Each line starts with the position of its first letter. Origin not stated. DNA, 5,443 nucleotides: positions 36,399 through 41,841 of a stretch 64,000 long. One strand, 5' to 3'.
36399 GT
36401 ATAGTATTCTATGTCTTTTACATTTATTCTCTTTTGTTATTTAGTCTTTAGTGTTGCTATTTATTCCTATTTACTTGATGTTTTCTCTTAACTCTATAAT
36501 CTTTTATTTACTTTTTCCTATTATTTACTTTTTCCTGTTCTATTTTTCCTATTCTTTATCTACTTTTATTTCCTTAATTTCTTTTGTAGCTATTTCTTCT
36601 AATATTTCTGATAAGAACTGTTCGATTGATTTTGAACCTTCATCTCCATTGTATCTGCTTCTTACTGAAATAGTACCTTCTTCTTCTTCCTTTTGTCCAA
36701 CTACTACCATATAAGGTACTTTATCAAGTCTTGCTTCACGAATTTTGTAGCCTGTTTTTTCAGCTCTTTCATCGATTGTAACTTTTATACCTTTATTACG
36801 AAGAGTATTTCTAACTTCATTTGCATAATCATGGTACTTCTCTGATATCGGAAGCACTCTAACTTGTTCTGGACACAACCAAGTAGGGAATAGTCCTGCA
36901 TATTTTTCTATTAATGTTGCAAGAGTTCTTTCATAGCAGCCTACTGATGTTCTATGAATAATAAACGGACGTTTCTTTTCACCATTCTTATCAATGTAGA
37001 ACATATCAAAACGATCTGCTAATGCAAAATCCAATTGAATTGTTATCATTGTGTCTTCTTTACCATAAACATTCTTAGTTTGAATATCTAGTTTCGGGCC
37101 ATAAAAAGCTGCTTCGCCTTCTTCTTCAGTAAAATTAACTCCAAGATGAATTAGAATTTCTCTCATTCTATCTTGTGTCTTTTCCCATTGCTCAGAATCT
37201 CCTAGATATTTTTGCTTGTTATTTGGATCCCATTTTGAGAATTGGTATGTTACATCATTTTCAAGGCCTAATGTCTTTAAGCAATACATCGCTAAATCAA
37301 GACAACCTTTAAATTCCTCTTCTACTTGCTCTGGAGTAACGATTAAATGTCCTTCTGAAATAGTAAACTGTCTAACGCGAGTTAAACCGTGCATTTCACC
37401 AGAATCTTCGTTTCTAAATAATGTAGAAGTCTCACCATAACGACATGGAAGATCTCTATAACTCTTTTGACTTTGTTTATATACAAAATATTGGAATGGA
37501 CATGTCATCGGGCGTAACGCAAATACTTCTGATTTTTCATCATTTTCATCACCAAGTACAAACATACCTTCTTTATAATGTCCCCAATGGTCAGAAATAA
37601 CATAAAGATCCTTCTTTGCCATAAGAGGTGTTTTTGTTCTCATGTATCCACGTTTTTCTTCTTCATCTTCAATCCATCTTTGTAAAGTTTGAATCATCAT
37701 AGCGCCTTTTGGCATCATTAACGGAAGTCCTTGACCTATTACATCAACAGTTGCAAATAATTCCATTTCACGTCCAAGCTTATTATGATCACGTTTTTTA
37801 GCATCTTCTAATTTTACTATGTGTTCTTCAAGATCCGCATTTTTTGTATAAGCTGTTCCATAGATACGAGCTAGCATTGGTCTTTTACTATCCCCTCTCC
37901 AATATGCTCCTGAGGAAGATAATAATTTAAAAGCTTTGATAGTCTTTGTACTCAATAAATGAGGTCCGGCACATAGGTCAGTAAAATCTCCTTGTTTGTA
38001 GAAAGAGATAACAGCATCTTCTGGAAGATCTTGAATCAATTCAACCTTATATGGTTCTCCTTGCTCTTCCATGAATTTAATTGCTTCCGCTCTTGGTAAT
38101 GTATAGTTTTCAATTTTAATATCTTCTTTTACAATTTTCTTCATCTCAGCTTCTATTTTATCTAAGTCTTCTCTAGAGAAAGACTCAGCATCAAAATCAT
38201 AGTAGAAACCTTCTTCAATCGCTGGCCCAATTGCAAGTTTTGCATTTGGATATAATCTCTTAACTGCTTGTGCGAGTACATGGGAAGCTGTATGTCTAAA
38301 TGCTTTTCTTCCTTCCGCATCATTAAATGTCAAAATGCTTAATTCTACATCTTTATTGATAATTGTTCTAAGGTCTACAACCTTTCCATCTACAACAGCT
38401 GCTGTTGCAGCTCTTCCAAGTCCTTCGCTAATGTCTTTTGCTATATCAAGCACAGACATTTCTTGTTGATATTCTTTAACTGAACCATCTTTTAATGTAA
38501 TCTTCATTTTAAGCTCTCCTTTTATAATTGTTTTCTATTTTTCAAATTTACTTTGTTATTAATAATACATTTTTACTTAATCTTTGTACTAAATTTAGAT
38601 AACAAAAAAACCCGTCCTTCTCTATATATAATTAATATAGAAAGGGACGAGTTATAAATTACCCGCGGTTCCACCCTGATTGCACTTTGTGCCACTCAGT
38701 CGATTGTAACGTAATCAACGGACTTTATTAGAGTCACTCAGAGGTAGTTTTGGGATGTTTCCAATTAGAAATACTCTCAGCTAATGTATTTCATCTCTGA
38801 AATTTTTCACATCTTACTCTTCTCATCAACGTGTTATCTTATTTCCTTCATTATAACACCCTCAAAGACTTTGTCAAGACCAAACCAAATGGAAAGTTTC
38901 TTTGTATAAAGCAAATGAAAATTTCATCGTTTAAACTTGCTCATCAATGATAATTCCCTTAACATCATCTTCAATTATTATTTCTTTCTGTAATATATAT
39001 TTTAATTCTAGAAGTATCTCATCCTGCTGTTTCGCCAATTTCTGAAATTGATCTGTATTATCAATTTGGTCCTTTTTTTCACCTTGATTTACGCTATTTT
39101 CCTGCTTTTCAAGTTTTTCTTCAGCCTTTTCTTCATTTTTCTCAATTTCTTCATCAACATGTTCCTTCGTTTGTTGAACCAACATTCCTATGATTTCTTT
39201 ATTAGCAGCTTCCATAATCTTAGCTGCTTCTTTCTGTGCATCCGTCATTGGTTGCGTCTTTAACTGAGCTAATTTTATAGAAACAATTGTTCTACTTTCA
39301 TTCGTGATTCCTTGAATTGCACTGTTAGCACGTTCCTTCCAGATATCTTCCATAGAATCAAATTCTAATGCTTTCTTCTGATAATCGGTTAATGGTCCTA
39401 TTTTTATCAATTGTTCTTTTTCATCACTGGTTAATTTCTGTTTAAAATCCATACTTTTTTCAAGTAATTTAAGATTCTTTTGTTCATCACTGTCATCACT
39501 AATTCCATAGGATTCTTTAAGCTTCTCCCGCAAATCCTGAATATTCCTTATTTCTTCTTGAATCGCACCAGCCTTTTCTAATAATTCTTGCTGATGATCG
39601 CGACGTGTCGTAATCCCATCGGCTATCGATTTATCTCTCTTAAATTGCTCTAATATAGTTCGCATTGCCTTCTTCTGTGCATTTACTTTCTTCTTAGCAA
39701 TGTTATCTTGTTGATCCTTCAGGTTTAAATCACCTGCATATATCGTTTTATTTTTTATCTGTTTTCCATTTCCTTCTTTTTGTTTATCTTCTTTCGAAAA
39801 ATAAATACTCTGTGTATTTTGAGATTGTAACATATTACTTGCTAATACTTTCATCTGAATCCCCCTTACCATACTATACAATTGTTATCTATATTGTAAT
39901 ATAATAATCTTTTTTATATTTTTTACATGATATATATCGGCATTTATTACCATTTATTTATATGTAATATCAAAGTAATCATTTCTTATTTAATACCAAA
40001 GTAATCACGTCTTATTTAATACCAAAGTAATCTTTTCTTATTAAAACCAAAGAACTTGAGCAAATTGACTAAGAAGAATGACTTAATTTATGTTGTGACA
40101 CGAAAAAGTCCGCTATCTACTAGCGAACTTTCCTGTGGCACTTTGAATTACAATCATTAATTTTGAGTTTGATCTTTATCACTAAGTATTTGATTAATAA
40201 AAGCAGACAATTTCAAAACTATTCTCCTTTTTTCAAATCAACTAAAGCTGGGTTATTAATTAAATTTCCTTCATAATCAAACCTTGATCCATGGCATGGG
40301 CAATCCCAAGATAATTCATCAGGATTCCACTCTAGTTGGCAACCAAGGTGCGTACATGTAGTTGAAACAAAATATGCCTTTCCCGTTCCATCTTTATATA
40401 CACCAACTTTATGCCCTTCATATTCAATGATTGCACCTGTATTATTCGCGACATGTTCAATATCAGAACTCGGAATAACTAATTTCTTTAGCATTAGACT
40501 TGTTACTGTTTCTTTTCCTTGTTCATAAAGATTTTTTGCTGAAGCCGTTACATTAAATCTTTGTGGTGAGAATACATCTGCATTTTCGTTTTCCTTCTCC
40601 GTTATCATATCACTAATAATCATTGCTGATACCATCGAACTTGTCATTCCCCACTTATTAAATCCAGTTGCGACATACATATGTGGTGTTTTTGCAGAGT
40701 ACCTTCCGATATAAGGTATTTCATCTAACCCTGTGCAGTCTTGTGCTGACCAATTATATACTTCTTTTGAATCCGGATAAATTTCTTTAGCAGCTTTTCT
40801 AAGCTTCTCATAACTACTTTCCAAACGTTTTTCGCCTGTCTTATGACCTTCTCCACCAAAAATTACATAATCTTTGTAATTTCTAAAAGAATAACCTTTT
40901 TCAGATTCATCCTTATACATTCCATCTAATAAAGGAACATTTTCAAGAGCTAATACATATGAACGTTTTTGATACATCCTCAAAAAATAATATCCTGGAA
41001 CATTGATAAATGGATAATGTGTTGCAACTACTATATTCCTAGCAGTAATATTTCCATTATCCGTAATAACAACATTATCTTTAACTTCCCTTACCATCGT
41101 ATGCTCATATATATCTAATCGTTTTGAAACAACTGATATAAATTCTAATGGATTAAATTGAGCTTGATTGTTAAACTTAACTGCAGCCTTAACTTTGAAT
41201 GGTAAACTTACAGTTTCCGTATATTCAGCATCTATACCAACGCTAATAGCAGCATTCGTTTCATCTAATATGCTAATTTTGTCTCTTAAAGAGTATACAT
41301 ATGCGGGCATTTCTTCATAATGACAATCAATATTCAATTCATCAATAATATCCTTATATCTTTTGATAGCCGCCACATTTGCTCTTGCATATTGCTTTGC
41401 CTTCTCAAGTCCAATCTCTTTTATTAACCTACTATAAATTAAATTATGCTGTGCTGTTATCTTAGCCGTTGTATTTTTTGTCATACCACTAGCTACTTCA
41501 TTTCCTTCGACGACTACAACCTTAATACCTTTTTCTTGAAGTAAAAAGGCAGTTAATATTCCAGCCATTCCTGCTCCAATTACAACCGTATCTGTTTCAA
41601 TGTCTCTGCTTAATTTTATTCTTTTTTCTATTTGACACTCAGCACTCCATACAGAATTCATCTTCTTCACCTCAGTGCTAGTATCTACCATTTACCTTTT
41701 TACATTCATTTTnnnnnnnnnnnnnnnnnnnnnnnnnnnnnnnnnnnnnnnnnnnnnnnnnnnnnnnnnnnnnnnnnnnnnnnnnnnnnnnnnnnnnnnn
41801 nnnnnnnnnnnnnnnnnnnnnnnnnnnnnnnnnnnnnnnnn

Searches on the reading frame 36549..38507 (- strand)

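Call 42: search_protein_families(library=pfam, proteins=[window:36549-38507:-], max_evalue=0.00001)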
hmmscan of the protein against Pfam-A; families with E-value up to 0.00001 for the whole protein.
window:36549-38507:- (652 aa): 4 families
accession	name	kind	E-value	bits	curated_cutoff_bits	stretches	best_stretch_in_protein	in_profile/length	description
PF00587.30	tRNA-synt_2b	-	1.4e-35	123.4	29.3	1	323-536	5-179/179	tRNA synthetase class II core domain (G, H, P, S and T)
PF03129.25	HGTP_anticodon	-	4.8e-25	88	21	1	548-637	1-93/94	Anticodon binding domain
PF07973.19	tRNA_SAD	-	3e-14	53.2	24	1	167-216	1-44/44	Threonyl and Alanyl tRNA synthetase second additional domain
PF02824.27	TGS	-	8.2e-12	45.4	22.2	1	1-60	1-60/60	TGS domain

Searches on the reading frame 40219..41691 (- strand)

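Call 42: search_protein_families(library=pfam, proteins=[window:40219-41691:-], max_evalue=0.00001)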
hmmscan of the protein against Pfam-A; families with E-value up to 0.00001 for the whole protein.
window:40219-41691:- (490 aa): 6 families
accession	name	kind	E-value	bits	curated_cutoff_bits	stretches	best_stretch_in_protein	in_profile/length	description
PF01266.30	DAO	-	4.8e-38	132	27.9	1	34-362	1-353/353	FAD dependent oxidoreductase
PF00355.32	Rieske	-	2e-12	47.3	20.3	1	408-487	8-85/88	Rieske [2Fe-2S] domain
PF01494.25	FAD_binding_3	-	7.9e-07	29.1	22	1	32-98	1-61/349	FAD binding domain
PF13738.12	Pyr_redox_3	-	1.5e-06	28.1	30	0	36-68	1-34/305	Pyridine nucleotide-disulphide oxidoreductase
PF00890.30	FAD_binding_2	-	3.6e-06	26.9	20.4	1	34-73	1-40/414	FAD binding domain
PF13450.12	NAD_binding_8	-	3.8e-06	27.5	21.9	1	37-74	1-38/68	NAD(P)-binding Rossmann-like domain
